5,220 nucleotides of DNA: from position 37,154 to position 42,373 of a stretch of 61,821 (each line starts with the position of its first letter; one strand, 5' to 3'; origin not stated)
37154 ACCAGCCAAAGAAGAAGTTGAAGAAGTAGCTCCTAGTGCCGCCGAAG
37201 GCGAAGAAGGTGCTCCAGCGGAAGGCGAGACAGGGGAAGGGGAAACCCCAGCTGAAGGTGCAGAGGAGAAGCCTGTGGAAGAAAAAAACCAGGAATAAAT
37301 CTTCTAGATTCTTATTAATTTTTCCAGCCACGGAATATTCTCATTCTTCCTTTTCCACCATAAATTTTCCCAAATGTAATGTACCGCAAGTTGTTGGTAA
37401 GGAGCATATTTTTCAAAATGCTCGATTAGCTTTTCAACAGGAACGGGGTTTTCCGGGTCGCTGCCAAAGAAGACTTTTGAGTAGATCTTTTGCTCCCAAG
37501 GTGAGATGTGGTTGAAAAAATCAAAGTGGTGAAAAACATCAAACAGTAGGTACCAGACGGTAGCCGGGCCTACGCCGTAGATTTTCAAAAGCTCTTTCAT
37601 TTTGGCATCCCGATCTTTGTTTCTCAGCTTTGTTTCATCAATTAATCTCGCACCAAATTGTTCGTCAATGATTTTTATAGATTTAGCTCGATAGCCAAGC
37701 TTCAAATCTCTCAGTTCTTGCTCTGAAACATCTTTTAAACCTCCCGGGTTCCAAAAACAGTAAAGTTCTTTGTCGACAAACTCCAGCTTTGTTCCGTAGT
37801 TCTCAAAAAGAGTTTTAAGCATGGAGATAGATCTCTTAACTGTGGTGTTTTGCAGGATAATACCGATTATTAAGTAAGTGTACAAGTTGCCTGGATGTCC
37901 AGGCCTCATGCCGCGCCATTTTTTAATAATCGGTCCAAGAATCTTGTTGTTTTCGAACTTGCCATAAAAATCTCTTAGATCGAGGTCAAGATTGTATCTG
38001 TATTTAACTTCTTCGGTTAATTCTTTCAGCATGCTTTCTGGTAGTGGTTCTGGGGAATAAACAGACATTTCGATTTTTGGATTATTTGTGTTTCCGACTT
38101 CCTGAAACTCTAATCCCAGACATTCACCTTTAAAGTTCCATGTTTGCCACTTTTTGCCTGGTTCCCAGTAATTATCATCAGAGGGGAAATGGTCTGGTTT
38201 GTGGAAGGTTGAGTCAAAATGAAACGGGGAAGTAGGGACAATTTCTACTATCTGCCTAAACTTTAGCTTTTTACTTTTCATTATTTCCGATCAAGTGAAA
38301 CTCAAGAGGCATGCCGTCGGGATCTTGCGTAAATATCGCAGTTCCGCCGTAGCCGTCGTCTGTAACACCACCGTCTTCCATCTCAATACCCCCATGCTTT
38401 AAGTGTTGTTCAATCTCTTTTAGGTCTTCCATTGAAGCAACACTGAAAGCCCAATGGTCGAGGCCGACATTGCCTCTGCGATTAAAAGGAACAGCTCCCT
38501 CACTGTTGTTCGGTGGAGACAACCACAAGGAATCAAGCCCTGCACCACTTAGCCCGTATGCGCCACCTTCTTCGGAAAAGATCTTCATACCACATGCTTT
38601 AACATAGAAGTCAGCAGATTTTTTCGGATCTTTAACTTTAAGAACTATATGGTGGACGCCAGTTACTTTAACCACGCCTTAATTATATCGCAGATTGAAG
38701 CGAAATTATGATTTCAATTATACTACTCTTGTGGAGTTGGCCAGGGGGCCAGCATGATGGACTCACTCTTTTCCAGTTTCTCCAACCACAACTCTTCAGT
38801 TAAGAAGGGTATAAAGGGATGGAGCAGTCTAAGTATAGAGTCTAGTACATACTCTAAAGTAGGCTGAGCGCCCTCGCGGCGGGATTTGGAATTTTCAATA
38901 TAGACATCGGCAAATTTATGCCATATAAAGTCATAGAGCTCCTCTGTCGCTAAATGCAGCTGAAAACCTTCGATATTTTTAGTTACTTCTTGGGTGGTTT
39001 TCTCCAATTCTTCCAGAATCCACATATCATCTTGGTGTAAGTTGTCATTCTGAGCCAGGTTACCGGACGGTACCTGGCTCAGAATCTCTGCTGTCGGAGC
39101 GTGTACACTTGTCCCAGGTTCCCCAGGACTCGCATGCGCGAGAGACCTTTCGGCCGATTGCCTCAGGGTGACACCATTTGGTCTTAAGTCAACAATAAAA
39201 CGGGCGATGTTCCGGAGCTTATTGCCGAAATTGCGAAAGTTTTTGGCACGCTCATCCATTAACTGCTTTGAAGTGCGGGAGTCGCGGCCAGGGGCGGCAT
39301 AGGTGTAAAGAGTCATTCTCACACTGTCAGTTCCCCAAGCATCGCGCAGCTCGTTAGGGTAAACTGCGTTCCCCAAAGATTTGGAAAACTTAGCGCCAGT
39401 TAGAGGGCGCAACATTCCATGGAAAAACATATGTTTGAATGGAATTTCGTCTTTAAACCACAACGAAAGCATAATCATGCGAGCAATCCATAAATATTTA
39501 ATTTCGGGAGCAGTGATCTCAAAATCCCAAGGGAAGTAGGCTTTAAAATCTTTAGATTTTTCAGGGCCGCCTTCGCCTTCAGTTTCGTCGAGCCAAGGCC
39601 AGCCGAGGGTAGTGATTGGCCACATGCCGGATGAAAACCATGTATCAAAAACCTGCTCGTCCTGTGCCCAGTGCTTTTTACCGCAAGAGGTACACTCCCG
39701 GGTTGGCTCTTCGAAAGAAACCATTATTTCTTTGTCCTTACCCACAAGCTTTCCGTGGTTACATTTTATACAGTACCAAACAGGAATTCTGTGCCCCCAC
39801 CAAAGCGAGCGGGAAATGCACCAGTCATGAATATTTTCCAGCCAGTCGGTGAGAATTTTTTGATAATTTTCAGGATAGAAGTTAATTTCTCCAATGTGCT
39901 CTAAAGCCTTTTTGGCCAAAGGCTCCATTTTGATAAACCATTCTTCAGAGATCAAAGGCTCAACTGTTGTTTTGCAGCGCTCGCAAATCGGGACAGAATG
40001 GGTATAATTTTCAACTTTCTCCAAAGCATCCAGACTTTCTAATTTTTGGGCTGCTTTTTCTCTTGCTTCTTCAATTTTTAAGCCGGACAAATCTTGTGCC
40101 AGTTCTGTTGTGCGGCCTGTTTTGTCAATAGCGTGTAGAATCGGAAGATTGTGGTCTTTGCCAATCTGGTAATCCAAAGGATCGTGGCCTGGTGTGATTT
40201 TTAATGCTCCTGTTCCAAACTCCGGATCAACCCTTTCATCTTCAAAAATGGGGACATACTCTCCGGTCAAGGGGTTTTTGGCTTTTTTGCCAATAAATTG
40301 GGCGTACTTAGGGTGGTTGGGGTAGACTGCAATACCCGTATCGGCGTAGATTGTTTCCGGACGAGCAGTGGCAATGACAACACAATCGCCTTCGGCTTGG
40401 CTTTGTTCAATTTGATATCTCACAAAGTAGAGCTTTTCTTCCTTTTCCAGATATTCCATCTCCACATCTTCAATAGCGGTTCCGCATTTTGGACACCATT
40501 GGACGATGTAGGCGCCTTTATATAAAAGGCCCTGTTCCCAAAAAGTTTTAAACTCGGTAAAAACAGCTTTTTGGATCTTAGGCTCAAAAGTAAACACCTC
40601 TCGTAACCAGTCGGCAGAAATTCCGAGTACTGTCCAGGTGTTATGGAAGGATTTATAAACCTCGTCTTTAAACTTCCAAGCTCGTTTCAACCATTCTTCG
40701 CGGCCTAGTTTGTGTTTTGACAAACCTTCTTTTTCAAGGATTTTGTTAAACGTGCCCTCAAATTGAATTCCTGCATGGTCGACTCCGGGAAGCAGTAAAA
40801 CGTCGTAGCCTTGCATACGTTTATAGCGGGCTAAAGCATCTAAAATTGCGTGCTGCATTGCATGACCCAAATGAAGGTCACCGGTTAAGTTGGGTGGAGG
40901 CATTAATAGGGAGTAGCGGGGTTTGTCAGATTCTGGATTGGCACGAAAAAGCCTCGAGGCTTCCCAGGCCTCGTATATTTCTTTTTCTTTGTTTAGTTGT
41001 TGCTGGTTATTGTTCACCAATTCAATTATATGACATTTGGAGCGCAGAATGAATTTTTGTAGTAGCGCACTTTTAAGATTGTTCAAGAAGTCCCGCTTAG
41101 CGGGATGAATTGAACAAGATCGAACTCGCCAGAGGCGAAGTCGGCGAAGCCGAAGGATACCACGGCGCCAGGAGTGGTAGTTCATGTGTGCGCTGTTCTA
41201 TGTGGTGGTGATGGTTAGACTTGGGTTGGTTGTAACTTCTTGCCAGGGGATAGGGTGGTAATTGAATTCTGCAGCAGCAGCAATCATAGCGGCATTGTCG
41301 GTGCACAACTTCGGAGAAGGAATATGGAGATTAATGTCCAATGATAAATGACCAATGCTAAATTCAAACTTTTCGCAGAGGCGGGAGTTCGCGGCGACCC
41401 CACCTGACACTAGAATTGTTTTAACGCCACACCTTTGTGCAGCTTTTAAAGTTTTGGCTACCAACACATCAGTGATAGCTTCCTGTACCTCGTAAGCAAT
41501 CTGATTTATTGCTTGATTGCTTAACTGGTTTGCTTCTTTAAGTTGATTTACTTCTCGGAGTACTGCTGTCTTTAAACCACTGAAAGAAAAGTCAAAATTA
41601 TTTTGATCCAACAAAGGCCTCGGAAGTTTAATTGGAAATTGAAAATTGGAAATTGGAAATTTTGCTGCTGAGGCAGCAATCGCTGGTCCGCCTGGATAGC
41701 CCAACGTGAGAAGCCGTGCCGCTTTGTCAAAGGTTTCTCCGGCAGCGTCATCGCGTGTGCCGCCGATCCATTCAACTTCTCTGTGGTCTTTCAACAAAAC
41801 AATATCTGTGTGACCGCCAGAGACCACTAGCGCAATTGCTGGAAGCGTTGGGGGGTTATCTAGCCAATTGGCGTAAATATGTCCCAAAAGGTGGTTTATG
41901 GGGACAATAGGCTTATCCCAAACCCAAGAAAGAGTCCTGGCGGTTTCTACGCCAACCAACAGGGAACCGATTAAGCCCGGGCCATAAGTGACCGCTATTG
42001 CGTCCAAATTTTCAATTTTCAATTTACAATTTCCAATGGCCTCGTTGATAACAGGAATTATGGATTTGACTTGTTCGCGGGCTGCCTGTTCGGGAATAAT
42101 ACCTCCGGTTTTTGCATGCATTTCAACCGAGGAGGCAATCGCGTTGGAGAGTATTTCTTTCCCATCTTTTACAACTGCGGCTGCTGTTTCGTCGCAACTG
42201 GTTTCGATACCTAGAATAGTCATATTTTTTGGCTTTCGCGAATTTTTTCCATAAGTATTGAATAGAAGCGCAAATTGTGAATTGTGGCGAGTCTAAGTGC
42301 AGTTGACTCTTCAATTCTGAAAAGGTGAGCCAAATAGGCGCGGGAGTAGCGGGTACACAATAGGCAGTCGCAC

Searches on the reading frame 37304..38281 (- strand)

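Call 10: search_protein_families(library=pfam, max_evalue=0.001, proteins=[window:37304-38281:-])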
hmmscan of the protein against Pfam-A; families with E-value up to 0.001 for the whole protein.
window:37304-38281:- (325 aa): 1 family
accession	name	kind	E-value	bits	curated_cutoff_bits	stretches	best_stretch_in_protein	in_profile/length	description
PF00730.31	HhH-GPD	-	3.9e-06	27.6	26.2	1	141-205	4-61/108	HhH-GPD superfamily base excision DNA repair protein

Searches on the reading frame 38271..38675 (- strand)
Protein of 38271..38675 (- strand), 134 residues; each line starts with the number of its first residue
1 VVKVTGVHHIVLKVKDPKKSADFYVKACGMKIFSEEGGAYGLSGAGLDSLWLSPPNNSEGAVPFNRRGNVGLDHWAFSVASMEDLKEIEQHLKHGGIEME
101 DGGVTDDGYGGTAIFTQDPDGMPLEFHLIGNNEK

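Call 10: search_protein_families(library=pfam, max_evalue=0.001, proteins=[window:38271-38675:-])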
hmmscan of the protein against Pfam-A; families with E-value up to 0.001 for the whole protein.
window:38271-38675:- (134 aa): 2 families
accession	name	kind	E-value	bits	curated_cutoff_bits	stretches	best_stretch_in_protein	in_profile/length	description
PF00903.31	Glyoxalase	-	1.5e-13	51.7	20.6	1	7-126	2-121/121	Glyoxalase/Bleomycin resistance protein/Dioxygenase superfamily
PF18029.7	Glyoxalase_6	-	2.2e-05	25.5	23.6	1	9-124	1-103/106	Glyoxalase-like domain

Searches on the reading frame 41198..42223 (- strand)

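Call 10: search_protein_families(library=pfam, max_evalue=0.001, proteins=[window:41198-42223:-])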
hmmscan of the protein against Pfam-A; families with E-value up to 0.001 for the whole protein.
window:41198-42223:- (341 aa): 2 families
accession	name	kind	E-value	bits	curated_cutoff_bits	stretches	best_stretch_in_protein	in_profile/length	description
PF00814.31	TsaD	-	2.3e-86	290.2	24.8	1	23-315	1-263/264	tRNA N6-adenosine threonylcarbamoyltransferase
PF22521.2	HypF_C_2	-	5.9e-07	29.9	27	1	232-289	159-216/241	Carbamoyltransferase, Kae1-like Domain, second subdomain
